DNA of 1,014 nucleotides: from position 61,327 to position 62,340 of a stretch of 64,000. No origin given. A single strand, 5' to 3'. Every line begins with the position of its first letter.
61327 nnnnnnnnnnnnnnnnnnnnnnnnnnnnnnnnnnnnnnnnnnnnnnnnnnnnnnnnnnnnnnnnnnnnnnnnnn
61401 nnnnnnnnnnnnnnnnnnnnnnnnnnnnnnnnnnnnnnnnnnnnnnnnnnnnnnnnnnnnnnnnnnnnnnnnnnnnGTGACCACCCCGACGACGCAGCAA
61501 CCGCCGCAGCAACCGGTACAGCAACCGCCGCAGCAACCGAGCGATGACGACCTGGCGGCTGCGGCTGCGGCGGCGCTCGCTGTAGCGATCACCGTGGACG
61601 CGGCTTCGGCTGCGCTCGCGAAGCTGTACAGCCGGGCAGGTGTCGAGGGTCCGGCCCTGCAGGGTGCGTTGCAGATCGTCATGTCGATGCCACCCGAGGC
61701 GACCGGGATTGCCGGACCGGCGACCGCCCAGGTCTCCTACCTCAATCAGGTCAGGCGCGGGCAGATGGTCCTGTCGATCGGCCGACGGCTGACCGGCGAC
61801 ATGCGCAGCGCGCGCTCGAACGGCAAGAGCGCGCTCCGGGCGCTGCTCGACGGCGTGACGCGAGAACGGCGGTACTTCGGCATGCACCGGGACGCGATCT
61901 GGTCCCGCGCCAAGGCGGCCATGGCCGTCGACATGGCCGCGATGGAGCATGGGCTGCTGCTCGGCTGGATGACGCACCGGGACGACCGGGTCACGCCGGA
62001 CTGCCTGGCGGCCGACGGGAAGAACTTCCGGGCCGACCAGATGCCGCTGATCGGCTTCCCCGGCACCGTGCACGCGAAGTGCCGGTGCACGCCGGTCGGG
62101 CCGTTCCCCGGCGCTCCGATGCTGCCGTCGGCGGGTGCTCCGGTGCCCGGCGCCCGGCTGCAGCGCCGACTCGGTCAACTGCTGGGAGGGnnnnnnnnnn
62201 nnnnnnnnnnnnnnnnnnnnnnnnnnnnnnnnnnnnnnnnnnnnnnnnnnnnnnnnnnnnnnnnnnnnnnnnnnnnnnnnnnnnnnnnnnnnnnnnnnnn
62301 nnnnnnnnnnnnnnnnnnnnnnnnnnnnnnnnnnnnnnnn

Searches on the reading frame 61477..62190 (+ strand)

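Call 30: search_protein_families(library=phrogs, proteins=[window:61477-62190:+], max_evalue=0.0001)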
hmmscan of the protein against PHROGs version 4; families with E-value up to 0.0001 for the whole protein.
window:61477-62190:+ (238 aa): 2 families
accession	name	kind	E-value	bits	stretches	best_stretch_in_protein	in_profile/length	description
phrog_6577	-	unknown function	1e-05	25.1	1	161-207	179-227/1066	-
phrog_324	-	head and packaging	2.2e-05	24.7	1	164-207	268-315/624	head morphogenesis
